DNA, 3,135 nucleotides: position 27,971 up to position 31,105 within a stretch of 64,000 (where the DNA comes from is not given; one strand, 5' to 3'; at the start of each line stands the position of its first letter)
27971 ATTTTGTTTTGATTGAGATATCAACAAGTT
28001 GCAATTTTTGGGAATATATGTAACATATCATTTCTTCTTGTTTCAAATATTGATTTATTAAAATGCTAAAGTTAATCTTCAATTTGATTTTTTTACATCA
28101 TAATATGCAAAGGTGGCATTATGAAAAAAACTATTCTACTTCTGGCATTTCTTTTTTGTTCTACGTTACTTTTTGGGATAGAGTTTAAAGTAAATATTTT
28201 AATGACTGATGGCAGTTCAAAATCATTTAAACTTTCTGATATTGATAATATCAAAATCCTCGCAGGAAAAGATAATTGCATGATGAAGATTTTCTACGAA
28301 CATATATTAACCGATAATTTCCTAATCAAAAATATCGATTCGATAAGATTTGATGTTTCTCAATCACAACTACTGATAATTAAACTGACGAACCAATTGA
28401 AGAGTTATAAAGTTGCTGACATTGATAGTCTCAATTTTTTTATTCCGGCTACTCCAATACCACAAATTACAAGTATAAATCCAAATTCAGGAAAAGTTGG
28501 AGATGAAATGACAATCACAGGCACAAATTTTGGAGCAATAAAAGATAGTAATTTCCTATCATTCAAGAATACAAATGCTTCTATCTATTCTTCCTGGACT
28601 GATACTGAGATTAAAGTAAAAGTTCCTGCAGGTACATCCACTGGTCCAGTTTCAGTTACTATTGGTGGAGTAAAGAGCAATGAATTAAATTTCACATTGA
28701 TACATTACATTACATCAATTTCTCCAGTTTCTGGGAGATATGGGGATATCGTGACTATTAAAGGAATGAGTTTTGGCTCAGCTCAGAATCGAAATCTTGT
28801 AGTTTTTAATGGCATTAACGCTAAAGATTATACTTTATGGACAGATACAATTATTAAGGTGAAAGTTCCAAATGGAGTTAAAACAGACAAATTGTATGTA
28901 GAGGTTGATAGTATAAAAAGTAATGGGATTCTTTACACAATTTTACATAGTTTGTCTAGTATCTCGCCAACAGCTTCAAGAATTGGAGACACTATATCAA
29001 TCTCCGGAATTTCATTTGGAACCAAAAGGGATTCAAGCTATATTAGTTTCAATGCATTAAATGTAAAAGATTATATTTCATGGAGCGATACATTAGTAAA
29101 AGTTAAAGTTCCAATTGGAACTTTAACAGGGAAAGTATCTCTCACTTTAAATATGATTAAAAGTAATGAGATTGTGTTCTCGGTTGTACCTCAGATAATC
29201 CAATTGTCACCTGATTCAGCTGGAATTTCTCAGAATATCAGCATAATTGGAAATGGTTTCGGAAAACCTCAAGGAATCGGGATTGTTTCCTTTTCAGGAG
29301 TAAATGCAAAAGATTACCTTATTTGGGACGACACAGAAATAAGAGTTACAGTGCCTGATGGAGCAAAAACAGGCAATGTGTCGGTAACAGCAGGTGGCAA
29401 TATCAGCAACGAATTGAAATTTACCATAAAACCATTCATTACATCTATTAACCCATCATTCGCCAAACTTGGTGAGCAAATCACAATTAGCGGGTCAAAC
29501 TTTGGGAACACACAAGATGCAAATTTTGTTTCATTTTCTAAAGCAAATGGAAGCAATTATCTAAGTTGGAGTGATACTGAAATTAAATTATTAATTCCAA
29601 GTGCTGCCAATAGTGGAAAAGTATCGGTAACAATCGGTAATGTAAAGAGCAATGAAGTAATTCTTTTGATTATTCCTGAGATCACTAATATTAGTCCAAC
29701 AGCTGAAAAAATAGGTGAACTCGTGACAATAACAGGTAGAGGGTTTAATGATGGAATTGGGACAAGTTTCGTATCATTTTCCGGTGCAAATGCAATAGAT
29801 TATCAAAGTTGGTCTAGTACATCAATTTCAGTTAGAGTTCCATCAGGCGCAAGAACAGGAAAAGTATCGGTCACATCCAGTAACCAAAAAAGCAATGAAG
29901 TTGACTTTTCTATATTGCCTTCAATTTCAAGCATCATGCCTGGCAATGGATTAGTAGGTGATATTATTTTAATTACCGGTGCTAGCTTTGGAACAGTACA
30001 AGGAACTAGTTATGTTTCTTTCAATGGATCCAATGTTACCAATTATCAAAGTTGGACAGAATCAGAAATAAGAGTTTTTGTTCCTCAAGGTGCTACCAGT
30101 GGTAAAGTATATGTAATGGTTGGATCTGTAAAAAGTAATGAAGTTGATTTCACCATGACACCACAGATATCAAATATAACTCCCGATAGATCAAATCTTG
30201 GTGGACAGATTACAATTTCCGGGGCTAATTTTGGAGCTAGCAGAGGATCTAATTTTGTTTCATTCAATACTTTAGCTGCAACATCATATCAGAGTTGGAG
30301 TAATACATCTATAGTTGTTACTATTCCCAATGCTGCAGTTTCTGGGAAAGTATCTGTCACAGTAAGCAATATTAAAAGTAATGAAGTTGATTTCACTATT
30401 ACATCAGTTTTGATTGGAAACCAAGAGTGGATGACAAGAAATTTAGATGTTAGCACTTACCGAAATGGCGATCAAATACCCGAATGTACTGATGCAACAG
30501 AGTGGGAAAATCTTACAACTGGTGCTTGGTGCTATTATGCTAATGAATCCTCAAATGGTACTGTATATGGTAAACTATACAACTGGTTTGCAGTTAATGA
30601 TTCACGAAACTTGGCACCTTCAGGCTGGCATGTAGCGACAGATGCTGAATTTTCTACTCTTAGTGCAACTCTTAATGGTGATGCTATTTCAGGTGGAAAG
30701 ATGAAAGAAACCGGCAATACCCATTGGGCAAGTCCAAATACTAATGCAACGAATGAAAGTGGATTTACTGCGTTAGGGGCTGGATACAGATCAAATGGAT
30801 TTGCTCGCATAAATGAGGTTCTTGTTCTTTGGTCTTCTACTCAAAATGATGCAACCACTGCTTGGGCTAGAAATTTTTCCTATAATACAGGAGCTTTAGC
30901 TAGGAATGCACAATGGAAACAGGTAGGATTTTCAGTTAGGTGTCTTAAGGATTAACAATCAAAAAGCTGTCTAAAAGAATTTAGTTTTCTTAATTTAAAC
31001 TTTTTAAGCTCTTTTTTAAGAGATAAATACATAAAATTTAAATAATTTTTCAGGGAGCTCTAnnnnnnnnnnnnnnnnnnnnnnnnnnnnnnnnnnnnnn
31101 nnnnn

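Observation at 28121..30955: Unusual architecture: eight tandem IPT/TIG domains capped by a FISUMP domain, without a T9SS CTD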

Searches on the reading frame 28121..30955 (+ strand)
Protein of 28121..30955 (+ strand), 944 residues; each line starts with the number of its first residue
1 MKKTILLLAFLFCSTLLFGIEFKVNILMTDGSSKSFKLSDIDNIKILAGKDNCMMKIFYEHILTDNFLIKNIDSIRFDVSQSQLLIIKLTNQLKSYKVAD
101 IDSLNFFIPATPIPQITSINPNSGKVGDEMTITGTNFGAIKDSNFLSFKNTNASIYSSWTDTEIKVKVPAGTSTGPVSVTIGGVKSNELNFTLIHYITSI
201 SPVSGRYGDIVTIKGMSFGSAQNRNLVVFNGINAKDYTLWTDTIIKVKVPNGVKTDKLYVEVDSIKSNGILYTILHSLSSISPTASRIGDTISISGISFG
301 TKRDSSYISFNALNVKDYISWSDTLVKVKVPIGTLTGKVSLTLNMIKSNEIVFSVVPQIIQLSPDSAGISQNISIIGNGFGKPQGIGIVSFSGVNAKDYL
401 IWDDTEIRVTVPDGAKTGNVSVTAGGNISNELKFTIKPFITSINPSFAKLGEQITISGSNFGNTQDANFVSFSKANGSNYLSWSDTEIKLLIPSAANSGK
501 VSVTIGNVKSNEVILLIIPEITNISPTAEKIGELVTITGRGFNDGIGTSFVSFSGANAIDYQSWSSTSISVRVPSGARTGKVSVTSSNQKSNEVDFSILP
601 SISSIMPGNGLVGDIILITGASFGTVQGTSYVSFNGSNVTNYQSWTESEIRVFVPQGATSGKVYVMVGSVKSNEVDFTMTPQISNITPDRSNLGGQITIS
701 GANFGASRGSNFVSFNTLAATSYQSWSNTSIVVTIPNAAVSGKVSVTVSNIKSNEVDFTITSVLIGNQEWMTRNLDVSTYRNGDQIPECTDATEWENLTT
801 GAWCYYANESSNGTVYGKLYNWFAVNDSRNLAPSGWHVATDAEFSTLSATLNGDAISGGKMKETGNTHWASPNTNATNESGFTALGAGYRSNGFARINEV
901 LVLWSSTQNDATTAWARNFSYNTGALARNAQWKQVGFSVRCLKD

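Call 3: search_protein_families(library=pfam, proteins=[window:28121-30955:+], max_evalue=0.01)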
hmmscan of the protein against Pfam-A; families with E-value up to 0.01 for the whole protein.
window:28121-30955:+ (944 aa): 3 families
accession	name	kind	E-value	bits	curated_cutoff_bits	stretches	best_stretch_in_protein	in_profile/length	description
PF01833.30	TIG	-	3.7e-74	245.2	20.9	8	114-192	1-83/84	IPT/TIG domain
PF09603.15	Fib_succ_major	-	8.5e-43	147.2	33.9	1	763-943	1-187/187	Fibrobacter succinogenes major domain (Fib_succ_major)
PF09099.16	Qn_am_d_aIII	-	6.1e-08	33.4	22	0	114-186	2-74/82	Quinohemoprotein amine dehydrogenase, alpha subunit domain III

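Call 4: search_protein_families(library=ncbifam, proteins=[window:28121-30955:+], max_evalue=0.01)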
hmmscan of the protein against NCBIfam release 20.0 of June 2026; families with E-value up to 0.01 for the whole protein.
window:28121-30955:+ (944 aa): 3 families
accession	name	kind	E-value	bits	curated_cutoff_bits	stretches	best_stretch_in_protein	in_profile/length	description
NF047769.1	LIC10067_lipo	equivalog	9.6e-38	129.7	200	7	114-183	37-114/239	LIC10067 family putative lipoprotein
NF058597.1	CoaZ_rpt_PGGG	domain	1e-27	96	30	4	680-760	2-88/88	choice-of-anchor Z repeating domain-containing protein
TIGR02145.1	Fib_succ_major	domain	2.9e-25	90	41.65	1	763-944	14-176/176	FISUMP domain-containing protein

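Call 13: find_homologous_proteins(query=window:28121-30952:+, max_evalue=1e-10)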
Query window:28121-30952:+ (944 aa): 297 proteins with E <= 1e-10 among 8000 candidates; the best 120 are listed.
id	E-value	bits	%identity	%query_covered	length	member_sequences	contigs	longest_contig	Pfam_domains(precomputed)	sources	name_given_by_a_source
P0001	0.0e+0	2061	100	100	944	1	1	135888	PF09603.16,PF01833.31,PF09099.17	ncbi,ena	-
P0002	0.0e+0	1561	74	100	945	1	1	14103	PF09603.16,PF01833.31,PF09099.17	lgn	-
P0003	0.0e+0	1242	47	89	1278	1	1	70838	PF09603.16,PF01833.31,PF21316.4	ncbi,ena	-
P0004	0.0e+0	1188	56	100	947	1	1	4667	PF09603.16,PF01833.31,PF26707.1,PF09099.17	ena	-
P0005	0.0e+0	1055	49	28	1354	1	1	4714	PF09603.16,PF01833.31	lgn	-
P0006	0.0e+0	1027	54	96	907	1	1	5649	PF09603.16,PF01833.31,PF09099.17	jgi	-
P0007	4.0e-296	1003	51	100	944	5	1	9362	PF09603.16,PF01833.31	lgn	-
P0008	8.1e-294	995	53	92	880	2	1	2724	PF09603.16,PF01833.31,PF09099.17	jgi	jgi:uncharacterized protein (TIGR02145 family)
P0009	9.5e-292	988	49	100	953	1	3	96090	PF09603.16,PF01833.31,PF09099.17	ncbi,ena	-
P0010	1.6e-286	971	50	98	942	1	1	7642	PF09603.16,PF01833.31,PF09099.17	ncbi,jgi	jgi:uncharacterized protein (TIGR02145 family)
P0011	4.0e-283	960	51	100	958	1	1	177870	PF09603.16,PF01833.31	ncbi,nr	ncbi:MAG: hypothetical protein HW421_358 [Ignavibacteria bacterium]|nr:hypothetical protein [Ignavib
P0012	8.7e-270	916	47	98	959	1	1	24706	PF09603.16,PF01833.31,PF09099.17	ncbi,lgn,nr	ncbi:MAG: IPT/TIG domain-containing protein [Candidatus Kapabacteria bacterium]|nr:IPT/TIG domain-co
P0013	3.0e-266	904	48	100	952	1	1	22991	PF09603.16,PF01833.31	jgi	jgi:uncharacterized protein (TIGR02145 family)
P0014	3.5e-256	871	48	100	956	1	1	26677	PF09603.16,PF01833.31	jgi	jgi:uncharacterized protein (TIGR02145 family)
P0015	1.1e-250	853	46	71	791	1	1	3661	PF09603.16,PF01833.31,PF09099.17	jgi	-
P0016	2.8e-239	815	48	80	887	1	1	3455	PF09603.16,PF01833.31,PF09099.17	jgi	jgi:uncharacterized protein (TIGR02145 family)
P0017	4.2e-231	788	50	80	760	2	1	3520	PF09603.16,PF01833.31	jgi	-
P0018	1.2e-221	757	45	71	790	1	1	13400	PF09603.16,PF01833.31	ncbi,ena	-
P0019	2.9e-213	729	43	80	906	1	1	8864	PF09603.16,PF01833.31,PF09099.17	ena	-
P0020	1.0e-209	717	43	71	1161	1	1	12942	PF09603.16,PF01833.31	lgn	-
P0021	5.0e-206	705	45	80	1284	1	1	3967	PF09603.16,PF01833.31,PF09099.17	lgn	-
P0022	2.0e-205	703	41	37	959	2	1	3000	PF09603.16,PF01833.31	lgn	-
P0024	3.7e-197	675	49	28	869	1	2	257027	PF09603.16,PF01833.31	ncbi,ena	ncbi:MAG: FISUMP domain-containing protein [bacterium]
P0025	8.2e-195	668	45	70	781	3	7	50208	PF09603.16,PF01833.31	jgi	jgi:uncharacterized protein (TIGR02145 family)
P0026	4.1e-186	639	50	65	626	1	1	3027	PF09603.16,PF01833.31,PF09099.17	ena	-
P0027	1.9e-178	614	44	71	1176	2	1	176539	PF09603.16,PF01833.31,PF09099.17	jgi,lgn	-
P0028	1.4e-175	604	46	28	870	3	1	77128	PF09603.16,PF01833.31,PF25866.1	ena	-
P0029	4.9e-173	596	46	71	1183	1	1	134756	PF09603.16,PF01833.31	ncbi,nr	ncbi:MAG: hypothetical protein HW421_169 [Ignavibacteria bacterium]|nr:hypothetical protein [Ignavib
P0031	1.0e-159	552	50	54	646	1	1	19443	PF09603.16,PF01833.31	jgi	jgi:uncharacterized protein (TIGR02145 family)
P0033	2.6e-149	517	45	60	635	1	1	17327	PF09603.16,PF01833.31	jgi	jgi:uncharacterized protein (TIGR02145 family)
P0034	1.2e-145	505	50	47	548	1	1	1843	PF09603.16,PF01833.31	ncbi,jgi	jgi:uncharacterized protein (TIGR02145 family)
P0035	5.9e-126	440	40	63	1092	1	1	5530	PF09603.16,PF01833.31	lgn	-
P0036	1.4e-124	435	46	45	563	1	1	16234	PF09603.16,PF01833.31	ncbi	ncbi:FISUMP domain-containing protein [Bacteroidota bacterium]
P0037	1.7e-122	428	42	37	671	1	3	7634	PF09603.16,PF01833.31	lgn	-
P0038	2.6e-121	425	32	79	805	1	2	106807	PF09603.16,PF01833.31,PF26707.1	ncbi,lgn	-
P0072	6.1e-60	221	45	21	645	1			PF09603.16,PF01833.31,PF03781.23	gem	-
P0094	2.9e-43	166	47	19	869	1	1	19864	PF19190.7,PF09603.16,PF22076.3,PF13004.14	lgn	-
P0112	1.3e-36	144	28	56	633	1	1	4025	PF09603.16,PF16400.12,PF01833.31,PF20144.6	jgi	jgi:uncharacterized protein (TIGR02145 family)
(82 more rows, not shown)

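Call 14: list_cluster_members(proteins=[P0001, P0009, P0011, P0012])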
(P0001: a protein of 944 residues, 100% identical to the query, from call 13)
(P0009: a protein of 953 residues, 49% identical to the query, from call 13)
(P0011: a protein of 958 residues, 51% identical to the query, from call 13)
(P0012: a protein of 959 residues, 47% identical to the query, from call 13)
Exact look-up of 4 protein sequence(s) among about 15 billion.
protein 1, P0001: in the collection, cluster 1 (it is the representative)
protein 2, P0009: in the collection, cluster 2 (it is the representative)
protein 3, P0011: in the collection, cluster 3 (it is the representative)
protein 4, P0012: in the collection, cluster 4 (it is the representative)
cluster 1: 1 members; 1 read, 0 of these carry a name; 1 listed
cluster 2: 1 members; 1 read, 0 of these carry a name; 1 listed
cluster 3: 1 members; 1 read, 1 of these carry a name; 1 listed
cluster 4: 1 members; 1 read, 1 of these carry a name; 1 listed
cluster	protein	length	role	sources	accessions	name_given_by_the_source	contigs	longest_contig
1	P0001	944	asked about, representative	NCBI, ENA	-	-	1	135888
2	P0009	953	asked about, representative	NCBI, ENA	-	-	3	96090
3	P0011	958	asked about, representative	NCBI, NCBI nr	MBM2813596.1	MAG: hypothetical protein HW421_358 [Ignavibacteria bacterium] | hypothetical protein [Ignavibacteria bacterium]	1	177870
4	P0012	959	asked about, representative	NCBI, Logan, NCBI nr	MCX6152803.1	MAG: IPT/TIG domain-containing protein [Candidatus Kapabacteria bacterium] | IPT/TIG domain-containing protein [Candidatus Kapabacteria bacterium]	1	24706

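Call 15: find_encoding_contigs(protein=P0001, flank=6000, max_places=3)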
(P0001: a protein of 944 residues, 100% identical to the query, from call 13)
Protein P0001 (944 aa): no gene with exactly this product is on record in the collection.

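Call 17: find_encoding_contigs(protein=P0009, flank=6000, max_places=1)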
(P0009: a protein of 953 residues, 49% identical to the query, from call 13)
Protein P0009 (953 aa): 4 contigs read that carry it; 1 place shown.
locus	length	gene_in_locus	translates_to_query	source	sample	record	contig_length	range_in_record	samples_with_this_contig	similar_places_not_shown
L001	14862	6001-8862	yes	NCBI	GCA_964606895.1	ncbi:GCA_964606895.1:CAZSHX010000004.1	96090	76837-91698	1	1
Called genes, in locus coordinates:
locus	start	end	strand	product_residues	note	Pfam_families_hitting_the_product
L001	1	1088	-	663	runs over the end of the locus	-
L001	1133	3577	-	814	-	PF25778:DUF7948, PF06739:SBBP, PF18962:Por_Secre_tail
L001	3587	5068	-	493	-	PF13229:Beta_helix (weak), PF18962:Por_Secre_tail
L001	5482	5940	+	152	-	PF13860:FlgD_ig (weak), PF18962:Por_Secre_tail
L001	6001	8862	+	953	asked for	PF01833:TIG, PF09099:Qn_am_d_aIII (faint), PF01833:TIG, PF09603:Fib_succ_major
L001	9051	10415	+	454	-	PF00144:Beta-lactamase, PF18962:Por_Secre_tail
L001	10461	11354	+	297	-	PF09603:Fib_succ_major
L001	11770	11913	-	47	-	-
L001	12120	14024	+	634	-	PF14938:SNAP (weak), PF17874:TPR_MalT, PF13424:TPR_12, PF17874:TPR_MalT, PF13424:TPR_12, PF13424:TPR_12, PF00512:HisKA, PF02518:HATPase_c, +16 more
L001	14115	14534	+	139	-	-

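Call 18: find_encoding_contigs(protein=P0011, flank=6000, max_places=1)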
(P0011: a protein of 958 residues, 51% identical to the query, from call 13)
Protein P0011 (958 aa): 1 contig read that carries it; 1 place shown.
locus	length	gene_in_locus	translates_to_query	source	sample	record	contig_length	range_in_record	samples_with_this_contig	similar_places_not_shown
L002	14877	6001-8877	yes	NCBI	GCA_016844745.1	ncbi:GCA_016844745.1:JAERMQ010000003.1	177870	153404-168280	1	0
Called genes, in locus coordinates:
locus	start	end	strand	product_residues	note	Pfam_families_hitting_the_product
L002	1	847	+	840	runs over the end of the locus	PF13424:TPR_12 (weak), PF17874:TPR_MalT (weak), PF13424:TPR_12, PF01590:GAF (weak), PF13185:GAF_2, PF13492:GAF_3, PF02518:HATPase_c, PF14501:HATPase_c_5 (weak), +5 more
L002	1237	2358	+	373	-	PF00072:Response_reg, PF00211:Guanylate_cyc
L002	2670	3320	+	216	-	PF04831:POPDC1-3, PF00027:cNMP_binding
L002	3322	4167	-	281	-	PF23023:Anti-Pycsar_Apyc1, PF00753:Lactamase_B, PF12706:Lactamase_B_2 (weak)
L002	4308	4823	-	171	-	PF00211:Guanylate_cyc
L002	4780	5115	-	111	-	PF28559:TPR_SusR (weak)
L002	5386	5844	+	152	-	PF13585:CHU_C (faint), PF13860:FlgD_ig (weak), PF18962:Por_Secre_tail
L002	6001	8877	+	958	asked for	PF01833:TIG, PF09603:Fib_succ_major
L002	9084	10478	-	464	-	PF00211:Guanylate_cyc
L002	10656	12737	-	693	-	PF07695:7TMR-DISM_7TM, PF00211:Guanylate_cyc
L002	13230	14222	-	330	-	PF07584:BatA, PF00092:VWA, PF13519:VWA_2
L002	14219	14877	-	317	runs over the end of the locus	-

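Call 19: find_encoding_contigs(protein=P0012, flank=6000, max_places=1)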
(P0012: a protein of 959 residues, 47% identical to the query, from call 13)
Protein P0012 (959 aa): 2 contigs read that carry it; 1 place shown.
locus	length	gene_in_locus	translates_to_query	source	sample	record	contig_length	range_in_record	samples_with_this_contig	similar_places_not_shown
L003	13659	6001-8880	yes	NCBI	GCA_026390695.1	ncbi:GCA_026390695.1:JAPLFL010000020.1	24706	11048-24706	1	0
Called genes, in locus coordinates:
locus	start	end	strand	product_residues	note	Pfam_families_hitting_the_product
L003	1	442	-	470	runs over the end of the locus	PF00224:PK, PF02887:PK_C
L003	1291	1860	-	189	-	-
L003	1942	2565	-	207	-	-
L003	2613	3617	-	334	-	PF08308:PEGA (weak)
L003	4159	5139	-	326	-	PF11551:Omp28, PF18962:Por_Secre_tail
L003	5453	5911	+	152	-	PF13860:FlgD_ig, PF18962:Por_Secre_tail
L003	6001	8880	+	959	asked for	PF01833:TIG, PF09099:Qn_am_d_aIII (faint), PF01833:TIG, PF09603:Fib_succ_major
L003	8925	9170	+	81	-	PF07927:HicA_toxin (weak)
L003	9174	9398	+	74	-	-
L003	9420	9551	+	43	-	-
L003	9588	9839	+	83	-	PF07927:HicA_toxin (weak)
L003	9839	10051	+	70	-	PF21748:UPF0150, PF15919:HicB_lk_antitox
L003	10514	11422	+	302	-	PF09603:Fib_succ_major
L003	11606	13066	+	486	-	-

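Call 20: find_encoding_contigs(protein=P0002, flank=6000, max_places=1)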
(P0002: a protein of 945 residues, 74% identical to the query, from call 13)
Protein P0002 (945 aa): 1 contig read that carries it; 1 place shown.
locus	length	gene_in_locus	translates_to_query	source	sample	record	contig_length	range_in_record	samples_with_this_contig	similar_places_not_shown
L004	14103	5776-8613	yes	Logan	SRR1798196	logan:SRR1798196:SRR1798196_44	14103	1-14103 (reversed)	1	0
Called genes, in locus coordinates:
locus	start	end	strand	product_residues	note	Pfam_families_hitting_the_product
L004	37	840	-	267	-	PF03167:UDG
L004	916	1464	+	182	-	PF05163:DinB (weak), PF12867:DinB_2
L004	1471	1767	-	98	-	PF02416:TatA_B_E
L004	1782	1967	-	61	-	PF02416:TatA_B_E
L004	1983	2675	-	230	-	PF13507:GATase_5, PF07685:GATase_3, PF01965:DJ-1_PfpI (weak)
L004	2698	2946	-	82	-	PF02700:PurS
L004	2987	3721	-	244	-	PF01066:CDP-OH_P_transf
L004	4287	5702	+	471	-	PF00144:Beta-lactamase, PF18962:Por_Secre_tail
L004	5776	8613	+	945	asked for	PF01833:TIG, PF09099:Qn_am_d_aIII (faint), PF01833:TIG, PF09603:Fib_succ_major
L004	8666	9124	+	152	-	PF13860:FlgD_ig, PF18962:Por_Secre_tail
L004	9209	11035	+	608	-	PF01833:TIG, PF03781:FGE-sulfatase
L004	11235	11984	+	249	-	-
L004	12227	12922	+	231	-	PF02660:G3P_acyltransf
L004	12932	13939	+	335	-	PF01210:NAD_Gly3P_dh_N, PF02558:ApbA (weak), PF03807:F420_oxidored (weak), PF07479:NAD_Gly3P_dh_C, PF20618:GPD_NAD_C_bact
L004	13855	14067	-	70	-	-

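Call 34: find_related_loci(query=A1, collection=genome_contigs, flank=5000)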
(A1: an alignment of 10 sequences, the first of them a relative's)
Query A1 (944 aa) in genome_contigs; peptide patterns used: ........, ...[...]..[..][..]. (x = any residue, [..] = any of these).
596 stretches matched a pattern (row limit reached: there are more); 591 encode a relative of the query (tblastn E <= 1e-3); the best 80 are kept; 78 distinct loci.
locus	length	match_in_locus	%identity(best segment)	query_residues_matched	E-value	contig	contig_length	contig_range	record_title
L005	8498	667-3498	51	1-944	0e+0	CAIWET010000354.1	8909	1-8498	MAG: uncultured Ignavibacteria bacterium isolate Loclat_bin-16206 genome assembly, contig: bin-16206:354/654, whole geno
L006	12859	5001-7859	49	1-944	0e+0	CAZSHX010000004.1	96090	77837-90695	MAG TPA_asm: uncultured Hyphomicrobiales bacterium isolate SRP284006_co1_568 genome assembly, contig: NODE_239_length_96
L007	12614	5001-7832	47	16-944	0e+0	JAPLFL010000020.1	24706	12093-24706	MAG: Candidatus Kapaibacterium sp. isolate LacPavin_0818_WC55_MAG_34_17 LacPavin_0818_WC55_scaffold_421623, whole genome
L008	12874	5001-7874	51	1-944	0e+0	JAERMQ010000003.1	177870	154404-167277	MAG: Ignavibacteria bacterium isolate CoA_1_bin.73 scaffold_3, whole genome shotgun sequence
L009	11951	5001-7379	48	1-944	0e+0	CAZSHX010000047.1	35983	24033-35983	MAG TPA_asm: uncultured Hyphomicrobiales bacterium isolate SRP284006_co1_568 genome assembly, contig: NODE_1688_length_3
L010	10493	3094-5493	42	19-944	0e+0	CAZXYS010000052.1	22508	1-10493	MAG TPA_asm: uncultured Hyphomicrobiales bacterium isolate SRP141376_co1_372 genome assembly, contig: NODE_4988_length_2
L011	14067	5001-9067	81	1-944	0e+0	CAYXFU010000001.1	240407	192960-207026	MAG TPA_asm: uncultured Hyphomicrobiales bacterium isolate SRP272421_co4_697 genome assembly, contig: NODE_14_length_240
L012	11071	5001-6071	54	102-944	6e-109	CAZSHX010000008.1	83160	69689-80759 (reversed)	MAG TPA_asm: uncultured Hyphomicrobiales bacterium isolate SRP284006_co1_568 genome assembly, contig: NODE_336_length_83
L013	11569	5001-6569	52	115-944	2e-78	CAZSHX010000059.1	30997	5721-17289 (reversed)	MAG TPA_asm: uncultured Hyphomicrobiales bacterium isolate SRP284006_co1_568 genome assembly, contig: NODE_2210_length_3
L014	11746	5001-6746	52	1-944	6e-77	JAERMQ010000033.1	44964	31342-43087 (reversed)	MAG: Ignavibacteria bacterium isolate CoA_1_bin.73 scaffold_128, whole genome shotgun sequence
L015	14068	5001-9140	48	1-944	1e-74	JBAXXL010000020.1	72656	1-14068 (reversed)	MAG: bacterium isolate ELA738 MAG738_20, whole genome shotgun sequence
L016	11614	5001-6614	47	114-944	5e-71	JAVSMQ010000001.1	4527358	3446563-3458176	MAG: Candidatus Kapaibacterium sp. isolate NRBC_bin_5 Kapabacteria_MAG, whole genome shotgun sequence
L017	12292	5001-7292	48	126-944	1e-67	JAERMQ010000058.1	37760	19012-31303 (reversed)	MAG: Ignavibacteria bacterium isolate CoA_1_bin.73 scaffold_425, whole genome shotgun sequence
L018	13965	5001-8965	44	109-944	3e-66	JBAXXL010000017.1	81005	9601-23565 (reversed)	MAG: bacterium isolate ELA738 MAG738_17, whole genome shotgun sequence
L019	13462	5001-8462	45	1-944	4e-66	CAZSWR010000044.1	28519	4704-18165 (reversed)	MAG TPA_asm: uncultured Hyphomicrobiales bacterium isolate SRP216815_co1_98 genome assembly, contig: NODE_1793_length_28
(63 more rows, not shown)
